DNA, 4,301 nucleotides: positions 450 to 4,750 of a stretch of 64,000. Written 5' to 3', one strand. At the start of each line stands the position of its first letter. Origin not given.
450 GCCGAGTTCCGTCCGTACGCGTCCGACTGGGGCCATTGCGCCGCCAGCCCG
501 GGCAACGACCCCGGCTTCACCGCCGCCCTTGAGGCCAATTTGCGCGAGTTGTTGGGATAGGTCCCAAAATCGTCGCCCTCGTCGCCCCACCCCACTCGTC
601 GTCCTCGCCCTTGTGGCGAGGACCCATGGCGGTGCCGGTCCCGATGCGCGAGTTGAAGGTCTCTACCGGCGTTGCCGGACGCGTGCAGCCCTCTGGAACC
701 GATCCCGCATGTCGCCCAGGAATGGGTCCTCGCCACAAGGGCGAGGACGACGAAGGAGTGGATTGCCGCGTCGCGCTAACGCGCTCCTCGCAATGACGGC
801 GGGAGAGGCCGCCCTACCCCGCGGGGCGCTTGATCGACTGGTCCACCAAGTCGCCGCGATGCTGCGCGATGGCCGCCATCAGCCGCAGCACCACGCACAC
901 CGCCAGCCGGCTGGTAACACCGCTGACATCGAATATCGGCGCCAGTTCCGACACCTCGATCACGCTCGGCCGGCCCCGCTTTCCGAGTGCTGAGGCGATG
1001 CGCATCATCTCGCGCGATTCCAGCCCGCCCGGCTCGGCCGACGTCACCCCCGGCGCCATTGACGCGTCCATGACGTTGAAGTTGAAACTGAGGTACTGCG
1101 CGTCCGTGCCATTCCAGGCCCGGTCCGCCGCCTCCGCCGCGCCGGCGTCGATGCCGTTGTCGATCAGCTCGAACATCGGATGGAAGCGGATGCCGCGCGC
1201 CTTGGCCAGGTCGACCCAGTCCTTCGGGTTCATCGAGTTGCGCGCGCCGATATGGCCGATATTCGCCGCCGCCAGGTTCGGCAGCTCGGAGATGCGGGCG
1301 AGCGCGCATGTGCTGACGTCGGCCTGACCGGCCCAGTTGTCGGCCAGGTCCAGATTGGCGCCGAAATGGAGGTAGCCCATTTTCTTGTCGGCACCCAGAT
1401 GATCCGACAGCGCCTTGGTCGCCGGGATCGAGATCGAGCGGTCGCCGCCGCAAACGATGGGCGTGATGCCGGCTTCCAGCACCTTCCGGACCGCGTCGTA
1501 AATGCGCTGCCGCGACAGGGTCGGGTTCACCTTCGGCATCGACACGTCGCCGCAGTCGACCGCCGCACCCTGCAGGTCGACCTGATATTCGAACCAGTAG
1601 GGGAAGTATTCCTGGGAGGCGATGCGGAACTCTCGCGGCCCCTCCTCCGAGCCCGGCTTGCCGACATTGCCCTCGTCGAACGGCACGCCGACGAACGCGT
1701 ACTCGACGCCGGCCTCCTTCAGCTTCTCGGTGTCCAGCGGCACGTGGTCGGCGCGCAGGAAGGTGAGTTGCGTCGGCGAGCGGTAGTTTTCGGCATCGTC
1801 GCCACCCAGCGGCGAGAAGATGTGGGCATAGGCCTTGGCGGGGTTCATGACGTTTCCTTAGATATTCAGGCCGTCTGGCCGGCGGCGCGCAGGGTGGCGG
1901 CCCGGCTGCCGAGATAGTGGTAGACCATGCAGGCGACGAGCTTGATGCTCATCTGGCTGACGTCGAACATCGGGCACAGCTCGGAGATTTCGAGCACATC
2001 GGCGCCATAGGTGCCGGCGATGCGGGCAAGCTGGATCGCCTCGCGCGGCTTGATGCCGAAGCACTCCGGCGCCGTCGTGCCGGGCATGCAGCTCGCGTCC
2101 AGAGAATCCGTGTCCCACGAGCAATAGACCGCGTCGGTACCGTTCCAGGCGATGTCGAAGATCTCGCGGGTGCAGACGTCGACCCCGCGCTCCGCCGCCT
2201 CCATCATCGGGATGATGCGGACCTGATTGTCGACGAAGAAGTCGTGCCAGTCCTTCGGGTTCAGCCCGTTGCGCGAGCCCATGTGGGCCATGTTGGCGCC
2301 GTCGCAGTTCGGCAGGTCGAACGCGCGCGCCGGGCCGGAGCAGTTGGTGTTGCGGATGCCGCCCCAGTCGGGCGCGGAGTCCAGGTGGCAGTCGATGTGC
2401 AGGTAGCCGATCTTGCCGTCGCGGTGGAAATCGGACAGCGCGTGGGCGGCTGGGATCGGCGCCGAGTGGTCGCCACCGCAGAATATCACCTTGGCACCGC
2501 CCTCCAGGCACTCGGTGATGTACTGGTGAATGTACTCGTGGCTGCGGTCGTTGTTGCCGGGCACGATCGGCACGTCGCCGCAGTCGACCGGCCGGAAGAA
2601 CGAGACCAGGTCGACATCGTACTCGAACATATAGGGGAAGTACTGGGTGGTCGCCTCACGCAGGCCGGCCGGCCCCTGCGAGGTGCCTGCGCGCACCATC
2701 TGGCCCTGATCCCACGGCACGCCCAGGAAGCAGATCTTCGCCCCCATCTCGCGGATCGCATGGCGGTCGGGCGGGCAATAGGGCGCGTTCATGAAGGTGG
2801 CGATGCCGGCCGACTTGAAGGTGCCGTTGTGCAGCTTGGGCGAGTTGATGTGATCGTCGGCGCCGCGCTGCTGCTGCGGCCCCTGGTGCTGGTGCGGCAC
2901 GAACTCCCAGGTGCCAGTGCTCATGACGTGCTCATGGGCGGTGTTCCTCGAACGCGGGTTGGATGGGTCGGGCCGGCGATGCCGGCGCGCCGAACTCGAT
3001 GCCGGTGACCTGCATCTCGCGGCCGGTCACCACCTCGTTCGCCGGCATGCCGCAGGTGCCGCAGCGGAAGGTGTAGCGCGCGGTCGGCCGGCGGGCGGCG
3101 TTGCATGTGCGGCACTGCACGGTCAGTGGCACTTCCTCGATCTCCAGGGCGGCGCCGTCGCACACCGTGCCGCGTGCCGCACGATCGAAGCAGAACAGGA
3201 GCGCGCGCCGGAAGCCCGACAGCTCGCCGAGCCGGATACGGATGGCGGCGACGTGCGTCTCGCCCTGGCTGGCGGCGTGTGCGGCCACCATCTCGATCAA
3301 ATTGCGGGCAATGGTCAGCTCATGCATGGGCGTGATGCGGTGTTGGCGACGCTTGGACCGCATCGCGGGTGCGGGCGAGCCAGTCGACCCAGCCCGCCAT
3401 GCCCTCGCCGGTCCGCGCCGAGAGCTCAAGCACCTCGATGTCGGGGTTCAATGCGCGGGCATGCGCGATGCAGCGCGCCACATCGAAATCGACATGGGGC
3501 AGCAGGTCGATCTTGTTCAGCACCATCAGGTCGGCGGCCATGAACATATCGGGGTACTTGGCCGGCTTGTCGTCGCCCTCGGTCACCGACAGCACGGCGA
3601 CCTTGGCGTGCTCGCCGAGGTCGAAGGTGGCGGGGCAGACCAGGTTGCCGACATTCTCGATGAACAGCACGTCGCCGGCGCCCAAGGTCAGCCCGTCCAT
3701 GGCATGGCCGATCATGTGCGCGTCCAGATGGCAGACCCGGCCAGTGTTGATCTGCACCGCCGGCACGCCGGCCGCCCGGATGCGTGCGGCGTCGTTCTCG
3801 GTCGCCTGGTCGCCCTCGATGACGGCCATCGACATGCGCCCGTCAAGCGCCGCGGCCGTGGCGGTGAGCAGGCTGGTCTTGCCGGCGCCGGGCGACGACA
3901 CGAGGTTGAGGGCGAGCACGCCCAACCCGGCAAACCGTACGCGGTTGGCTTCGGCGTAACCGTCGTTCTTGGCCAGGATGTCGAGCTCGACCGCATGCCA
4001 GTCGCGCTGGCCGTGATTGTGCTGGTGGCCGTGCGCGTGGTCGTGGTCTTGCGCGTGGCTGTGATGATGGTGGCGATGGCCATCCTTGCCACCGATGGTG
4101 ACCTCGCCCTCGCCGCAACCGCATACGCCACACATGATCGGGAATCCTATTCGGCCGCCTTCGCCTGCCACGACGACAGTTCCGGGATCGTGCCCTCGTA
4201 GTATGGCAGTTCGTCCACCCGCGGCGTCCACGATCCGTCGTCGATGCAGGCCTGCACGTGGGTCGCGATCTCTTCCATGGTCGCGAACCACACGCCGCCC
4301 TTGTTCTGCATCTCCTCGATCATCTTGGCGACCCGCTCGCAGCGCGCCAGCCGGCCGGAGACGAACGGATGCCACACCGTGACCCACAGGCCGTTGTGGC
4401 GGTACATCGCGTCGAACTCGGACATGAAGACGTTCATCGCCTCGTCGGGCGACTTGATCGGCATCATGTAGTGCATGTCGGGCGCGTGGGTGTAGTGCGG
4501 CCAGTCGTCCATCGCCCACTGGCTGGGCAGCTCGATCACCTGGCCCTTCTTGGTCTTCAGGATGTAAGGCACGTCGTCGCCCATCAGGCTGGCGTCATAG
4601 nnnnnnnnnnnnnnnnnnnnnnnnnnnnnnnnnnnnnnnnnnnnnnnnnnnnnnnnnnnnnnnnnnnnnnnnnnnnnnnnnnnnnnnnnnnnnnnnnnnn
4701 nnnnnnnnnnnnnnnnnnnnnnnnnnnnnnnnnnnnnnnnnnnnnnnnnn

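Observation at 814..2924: Tandem ureohydrolase paralogues: one with a complete metal site, one with 5 of 6 ligands replaced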

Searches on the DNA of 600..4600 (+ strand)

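Call 7: search_dna_similar(query=window:600-4600:+, collection=plasmids, mode=distant, max_rows=25)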
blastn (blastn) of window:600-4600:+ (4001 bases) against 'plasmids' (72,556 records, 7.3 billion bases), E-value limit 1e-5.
Records with a match: 133; places in all: 149; records where one place covers at least 80% of the query: 0.
Best place of each record, by identity: 60-80% 133.
By first word of the organism name: Rhizobium 25; Sinorhizobium 15; Azospirillum 12; Bradyrhizobium 10; Mesorhizobium 6; Ensifer 5; Cupriavidus 4; Deinococcus 4; Escherichia 4; Pseudomonas 3; and 32 more.
By predicted mobility (MOB-suite, as given by PLSDB): non-mobilizable 61; conjugative 53; mobilizable 19.
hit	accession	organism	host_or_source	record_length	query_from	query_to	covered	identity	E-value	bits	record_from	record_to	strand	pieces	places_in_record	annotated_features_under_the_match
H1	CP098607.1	Pseudomonas mendocina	-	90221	276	3391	78%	69.4%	0e+0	1276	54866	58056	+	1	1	agmatinase family protein | arginase family protein | hypB: hydrogenase nickel incorporation protein HypB | hydrogenase maturation nickel metallochaperone HypA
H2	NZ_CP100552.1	Pseudomonas sp. KHPS1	cell culture,wastewater treatment plant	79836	276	3391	78%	69.3%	0e+0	1271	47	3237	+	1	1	agmatinase family protein | hypB: hydrogenase nickel incorporation protein HypB | hydrogenase maturation nickel metallochaperone HypA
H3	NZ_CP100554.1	Pseudomonas hydrolytica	cell culture,wastewater treatment plant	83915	276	3391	78%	69.2%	0e+0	1269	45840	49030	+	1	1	agmatinase family protein | arginase family protein | hypB: hydrogenase nickel incorporation protein HypB | hydrogenase maturation nickel metallochaperone HypA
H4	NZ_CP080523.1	Mesorhizobium sp. AR10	Astragalus sp.,Cell culture,root nodule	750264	2798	3465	17%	70.6%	9e-78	301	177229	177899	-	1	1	hypB: hydrogenase nickel incorporation protein HypB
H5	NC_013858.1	Azospirillum sp. B510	-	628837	2775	3391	15%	73.5%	2e-93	352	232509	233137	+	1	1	hypB: hydrogenase nickel incorporation protein HypB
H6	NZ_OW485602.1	Rhodovastum atsumiense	-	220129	2777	3389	15%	72.8%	3e-90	343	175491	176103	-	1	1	hypB: hydrogenase nickel incorporation protein HypB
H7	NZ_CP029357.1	Azospirillum thermophilum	cell culture,hot spring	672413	2779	3391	15%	72.8%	1e-89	341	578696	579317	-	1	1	hypB: hydrogenase nickel incorporation protein HypB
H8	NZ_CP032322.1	Azospirillum argentinense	soil sample,Agricultural field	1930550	2775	3391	15%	72.2%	2e-87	333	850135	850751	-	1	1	record has no annotation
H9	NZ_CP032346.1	Azospirillum brasilense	soil sample,Agricultural field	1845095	2776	3391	15%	72.0%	2e-85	326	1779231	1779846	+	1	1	record has no annotation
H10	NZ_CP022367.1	Azospirillum sp. TSH58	single cell,paddy soils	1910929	2777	3391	15%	72.0%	3e-84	323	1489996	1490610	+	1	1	record has no annotation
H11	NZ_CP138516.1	Variovorax paradoxus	Legume root,PacBio whole genome assembly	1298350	2775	3398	16%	71.0%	7e-79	305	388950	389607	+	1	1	none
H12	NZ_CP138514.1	Variovorax paradoxus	Legume root,PacBio whole genome assembly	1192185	2775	3398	16%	71.0%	7e-79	305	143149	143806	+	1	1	none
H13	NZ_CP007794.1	Azospirillum argentinense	Triticum aestivum L.,Root,wheat ...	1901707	2776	3391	15%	71.6%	1e-82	317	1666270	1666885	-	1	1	record has no annotation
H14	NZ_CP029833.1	Azospirillum ramasamyi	single cell,Cow dung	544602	2775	3391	15%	71.5%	2e-80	309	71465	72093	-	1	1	hypB: hydrogenase nickel incorporation protein HypB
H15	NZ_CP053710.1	Lichenicola cladoniae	Cladonia borealis,cell culture,lichen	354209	2792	3391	15%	73.2%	1e-81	313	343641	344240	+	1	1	hypB: hydrogenase nickel incorporation protein HypB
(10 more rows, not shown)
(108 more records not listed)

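Call 19: get_annotated_region(hit=H1, flank=6000)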
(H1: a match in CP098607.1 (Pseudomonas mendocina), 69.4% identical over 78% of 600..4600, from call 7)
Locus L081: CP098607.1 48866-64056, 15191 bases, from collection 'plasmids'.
description: Pseudomonas mendocina strain MET-2 plasmid pMET-2, complete sequence
organism: Pseudomonas mendocina (NCBI taxid 300)
taxonomy: Bacteria; Pseudomonadota; Gammaproteobacteria; Pseudomonadales; Pseudomonadaceae; Pseudomonas; Pseudomonas mendocina
host: -; source: -; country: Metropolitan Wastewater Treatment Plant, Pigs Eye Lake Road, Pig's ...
typing (MOB-suite, as given by PLSDB): non-mobilizable
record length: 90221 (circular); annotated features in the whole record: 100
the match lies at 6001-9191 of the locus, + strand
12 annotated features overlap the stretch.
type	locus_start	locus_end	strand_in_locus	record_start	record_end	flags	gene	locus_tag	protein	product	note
CDS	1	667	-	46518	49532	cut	-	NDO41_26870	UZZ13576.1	Tn3 family transposase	-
CDS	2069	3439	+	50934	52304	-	-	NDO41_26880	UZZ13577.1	aspartate aminotransferase family protein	-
CDS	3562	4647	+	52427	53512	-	-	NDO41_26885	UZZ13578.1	polyamine ABC transporter substrate-binding protein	-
CDS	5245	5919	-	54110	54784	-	-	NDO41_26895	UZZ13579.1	HupE/UreJ family protein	-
CDS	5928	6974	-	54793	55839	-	-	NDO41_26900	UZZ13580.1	arginase family protein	-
CDS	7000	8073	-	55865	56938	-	-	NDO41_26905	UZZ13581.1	agmatinase family protein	-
CDS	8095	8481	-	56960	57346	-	-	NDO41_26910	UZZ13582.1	hydrogenase maturation nickel metallochaperone HypA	-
CDS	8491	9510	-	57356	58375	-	hypB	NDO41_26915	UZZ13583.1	hydrogenase nickel incorporation protein HypB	-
CDS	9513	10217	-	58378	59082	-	-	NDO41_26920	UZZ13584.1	TetR/AcrR family transcriptional regulator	-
CDS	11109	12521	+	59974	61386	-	-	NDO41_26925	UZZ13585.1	cytosine permease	-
CDS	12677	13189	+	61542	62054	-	-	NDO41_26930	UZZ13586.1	XRE family transcriptional regulator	-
CDS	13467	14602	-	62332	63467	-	-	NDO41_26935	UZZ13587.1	IS3 family transposase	-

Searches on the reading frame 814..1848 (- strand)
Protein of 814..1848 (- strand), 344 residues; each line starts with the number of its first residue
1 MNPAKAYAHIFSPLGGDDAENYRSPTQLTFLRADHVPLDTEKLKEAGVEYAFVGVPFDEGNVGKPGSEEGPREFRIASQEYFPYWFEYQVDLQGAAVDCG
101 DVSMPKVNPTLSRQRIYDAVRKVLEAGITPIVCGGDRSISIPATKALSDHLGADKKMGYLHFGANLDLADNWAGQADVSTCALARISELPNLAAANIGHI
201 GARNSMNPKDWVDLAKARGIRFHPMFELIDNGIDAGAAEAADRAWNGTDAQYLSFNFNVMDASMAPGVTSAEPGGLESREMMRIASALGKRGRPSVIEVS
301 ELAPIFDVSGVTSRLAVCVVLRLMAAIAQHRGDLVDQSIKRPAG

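Call 3: search_protein_families(library=pfam, proteins=[window:814-1848:-])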
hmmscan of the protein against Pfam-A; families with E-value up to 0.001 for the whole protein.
window:814-1848:- (344 aa): 1 family
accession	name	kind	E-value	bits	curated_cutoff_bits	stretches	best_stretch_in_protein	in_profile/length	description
PF00491.26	Arginase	-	1.5e-53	182.5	22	1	50-324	3-278/280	Arginase family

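Call 5: search_solved_structures(query=window:814-1848:-, show_alignments=2)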
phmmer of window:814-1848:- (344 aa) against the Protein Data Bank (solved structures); distinct sequences matched with E-value up to 0.001: 64 (the best 60 are shown).
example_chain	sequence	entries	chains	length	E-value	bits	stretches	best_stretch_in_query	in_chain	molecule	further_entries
8ryi_C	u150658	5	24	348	1.5e-158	530.3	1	1-341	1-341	Arginase family protein | metformin hydrolase subunit B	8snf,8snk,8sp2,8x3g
8snf_D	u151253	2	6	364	3.4e-62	213.6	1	9-329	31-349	metformin hydrolase subunit A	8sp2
8snk_I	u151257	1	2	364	1.7e-61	211.3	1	9-329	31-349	metformin hydrolase subunit A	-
8x3g_A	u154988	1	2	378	2e-61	211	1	9-329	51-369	Agmatinase family protein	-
8ryi_B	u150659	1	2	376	3.5e-61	210.2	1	9-329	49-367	Agmatinase family protein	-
7esr_A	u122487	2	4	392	2.4e-41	145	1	41-327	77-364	Probable agmatinase 2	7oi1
9fek_A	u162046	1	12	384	1.7e-36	129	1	29-326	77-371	Putative agmatinase 2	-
3nip_A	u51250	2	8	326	1e-27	100.2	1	46-330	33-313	3-guanidinopropionase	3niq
3nio_A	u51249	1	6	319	2.5e-23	85.7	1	10-324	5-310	Guanidinobutyrase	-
1wog_A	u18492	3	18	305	4e-23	85.1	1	48-330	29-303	agmatinase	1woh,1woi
1gq6_A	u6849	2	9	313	5.4e-21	78.1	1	29-328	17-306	PROCLAVAMINATE AMIDINO HYDROLASE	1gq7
3m1r_A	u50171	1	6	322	1.9e-18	69.8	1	51-324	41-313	Formimidoylglutamase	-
3pzl_A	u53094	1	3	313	2.1e-16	63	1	48-322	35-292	Agmatine ureohydrolase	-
7lol_A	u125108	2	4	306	3.7e-16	62.2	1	45-332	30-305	Agmatinase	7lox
7lba_A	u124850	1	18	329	4.5e-16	61.9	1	45-332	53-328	Agmatinase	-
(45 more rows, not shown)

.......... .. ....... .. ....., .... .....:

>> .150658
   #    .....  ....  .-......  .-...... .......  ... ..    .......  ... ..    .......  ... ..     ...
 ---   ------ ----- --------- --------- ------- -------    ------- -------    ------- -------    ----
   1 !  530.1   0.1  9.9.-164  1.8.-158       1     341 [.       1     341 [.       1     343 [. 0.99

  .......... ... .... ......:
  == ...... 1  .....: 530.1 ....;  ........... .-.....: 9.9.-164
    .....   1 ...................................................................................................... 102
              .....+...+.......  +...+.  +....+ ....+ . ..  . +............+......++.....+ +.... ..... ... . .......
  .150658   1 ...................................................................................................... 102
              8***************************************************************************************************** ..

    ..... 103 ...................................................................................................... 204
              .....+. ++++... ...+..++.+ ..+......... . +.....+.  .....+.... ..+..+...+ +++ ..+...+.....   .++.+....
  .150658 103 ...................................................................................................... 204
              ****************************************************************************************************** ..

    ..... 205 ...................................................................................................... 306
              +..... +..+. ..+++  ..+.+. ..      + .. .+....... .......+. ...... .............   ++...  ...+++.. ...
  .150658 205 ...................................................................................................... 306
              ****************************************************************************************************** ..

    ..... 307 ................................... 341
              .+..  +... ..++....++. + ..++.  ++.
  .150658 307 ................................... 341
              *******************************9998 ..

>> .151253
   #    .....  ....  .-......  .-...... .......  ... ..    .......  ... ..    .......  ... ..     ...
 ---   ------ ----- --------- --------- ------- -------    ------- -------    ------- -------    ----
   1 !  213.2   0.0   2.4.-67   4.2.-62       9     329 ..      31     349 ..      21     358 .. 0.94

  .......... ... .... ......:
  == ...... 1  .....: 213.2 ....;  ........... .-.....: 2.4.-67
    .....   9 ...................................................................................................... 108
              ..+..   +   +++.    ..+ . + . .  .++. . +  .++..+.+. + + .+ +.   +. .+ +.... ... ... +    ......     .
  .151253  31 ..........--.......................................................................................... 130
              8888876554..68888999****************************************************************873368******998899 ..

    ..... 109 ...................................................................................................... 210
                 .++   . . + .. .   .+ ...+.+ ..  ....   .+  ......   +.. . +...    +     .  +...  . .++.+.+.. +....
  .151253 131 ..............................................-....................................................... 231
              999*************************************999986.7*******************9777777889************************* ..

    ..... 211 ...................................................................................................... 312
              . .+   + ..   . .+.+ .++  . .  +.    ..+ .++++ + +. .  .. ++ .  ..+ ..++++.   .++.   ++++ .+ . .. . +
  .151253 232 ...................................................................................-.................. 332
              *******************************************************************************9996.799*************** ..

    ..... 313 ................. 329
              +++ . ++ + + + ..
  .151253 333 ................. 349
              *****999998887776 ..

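Call 24: search_protein_families(library=ncbifam, max_evalue=0.00001, proteins=[window:814-1848:-])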
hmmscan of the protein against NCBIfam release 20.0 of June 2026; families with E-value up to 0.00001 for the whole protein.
window:814-1848:- (344 aa): 5 families
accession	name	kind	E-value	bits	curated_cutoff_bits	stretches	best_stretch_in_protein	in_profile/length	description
TIGR01230.1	agmatinase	equivalog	3e-34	118.9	174.3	1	47-325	12-274/275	agmatinase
TIGR01227.1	hutG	equivalog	4.9e-32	111.4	229.15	1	46-323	33-305/307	formimidoylglutamase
NF002564.0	PRK02190.1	subfamily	5.6e-32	111.1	302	1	28-330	19-304/307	agmatinase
TIGR01229.1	rocF_arginase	equivalog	5.3e-16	58.8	227.6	1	53-320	3-289/300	arginase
NF010347.0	PRK13775.1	equivalog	7.9e-12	45.1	381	1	46-330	47-330/331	formimidoylglutamase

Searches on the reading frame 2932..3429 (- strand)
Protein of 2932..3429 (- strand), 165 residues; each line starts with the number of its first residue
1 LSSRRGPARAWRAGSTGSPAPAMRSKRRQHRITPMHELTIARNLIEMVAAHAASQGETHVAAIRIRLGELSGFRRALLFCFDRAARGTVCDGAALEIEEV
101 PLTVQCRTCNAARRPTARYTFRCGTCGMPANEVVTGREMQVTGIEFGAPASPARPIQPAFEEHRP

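Call 3: search_protein_families(library=pfam, proteins=[window:2932-3429:-])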
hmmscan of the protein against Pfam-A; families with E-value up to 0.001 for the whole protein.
window:2932-3429:- (165 aa): 1 family
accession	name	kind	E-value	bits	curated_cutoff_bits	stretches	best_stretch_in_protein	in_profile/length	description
PF01155.25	HypA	-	2.6e-27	95.5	28.9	1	35-145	1-111/112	Hydrogenase/urease nickel incorporation, metallochaperone, hypA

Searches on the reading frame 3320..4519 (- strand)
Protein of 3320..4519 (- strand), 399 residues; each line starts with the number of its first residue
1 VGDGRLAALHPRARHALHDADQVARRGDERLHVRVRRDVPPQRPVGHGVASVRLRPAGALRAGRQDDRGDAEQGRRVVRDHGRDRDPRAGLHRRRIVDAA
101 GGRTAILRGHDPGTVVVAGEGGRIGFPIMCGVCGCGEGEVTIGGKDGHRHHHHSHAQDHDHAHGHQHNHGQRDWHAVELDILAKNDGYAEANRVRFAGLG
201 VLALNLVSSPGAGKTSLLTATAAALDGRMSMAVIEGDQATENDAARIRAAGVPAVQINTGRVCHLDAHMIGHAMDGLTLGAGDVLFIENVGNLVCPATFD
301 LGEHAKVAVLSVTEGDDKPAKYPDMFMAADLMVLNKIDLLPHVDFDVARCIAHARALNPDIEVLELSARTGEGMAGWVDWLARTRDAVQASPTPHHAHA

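Call 3: search_protein_families(library=pfam, proteins=[window:3320-4519:-])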
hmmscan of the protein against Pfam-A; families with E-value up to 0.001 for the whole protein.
window:3320-4519:- (399 aa): 1 family
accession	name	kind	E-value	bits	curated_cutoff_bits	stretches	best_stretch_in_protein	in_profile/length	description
PF02492.25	cobW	-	2.2e-24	86.5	20.7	1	205-364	4-179/180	CobW/HypB/UreG, nucleotide-binding domain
